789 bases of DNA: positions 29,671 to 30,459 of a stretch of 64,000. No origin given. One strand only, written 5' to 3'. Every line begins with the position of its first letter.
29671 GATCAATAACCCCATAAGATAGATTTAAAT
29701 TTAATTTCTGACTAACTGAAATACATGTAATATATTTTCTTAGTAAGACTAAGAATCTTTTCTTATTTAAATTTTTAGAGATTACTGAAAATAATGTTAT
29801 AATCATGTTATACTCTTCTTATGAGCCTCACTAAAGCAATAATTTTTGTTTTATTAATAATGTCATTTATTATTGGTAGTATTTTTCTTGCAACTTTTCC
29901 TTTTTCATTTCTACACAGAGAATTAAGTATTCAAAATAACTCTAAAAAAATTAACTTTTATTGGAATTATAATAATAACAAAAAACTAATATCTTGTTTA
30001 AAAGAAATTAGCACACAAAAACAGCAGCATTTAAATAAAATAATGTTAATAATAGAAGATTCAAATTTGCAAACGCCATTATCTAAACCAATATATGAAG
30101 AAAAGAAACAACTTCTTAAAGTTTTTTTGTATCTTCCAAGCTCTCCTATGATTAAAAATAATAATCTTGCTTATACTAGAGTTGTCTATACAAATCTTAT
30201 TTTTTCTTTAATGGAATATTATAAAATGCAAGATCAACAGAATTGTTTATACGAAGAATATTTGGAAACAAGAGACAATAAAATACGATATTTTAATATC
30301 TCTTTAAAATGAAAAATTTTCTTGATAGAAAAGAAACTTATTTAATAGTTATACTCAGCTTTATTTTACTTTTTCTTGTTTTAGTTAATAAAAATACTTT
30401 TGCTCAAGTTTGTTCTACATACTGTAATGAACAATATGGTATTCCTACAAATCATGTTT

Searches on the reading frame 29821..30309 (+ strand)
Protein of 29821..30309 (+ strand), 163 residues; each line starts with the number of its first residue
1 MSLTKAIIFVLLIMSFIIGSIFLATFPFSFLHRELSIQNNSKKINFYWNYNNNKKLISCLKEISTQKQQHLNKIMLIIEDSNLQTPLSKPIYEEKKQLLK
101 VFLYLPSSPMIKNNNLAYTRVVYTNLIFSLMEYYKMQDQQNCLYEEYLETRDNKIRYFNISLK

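Call 36: search_protein_families(library=pfam, proteins=[window:29821-30309:+], max_evalue=0.01)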
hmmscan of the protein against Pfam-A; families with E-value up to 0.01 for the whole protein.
window:29821-30309:+ (163 aa): 1 family
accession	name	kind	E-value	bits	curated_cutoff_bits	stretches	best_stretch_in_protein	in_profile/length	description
PF15287.11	KRBA1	-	0.0072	16.4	27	0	56-71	17-32/44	KRBA1 family repeat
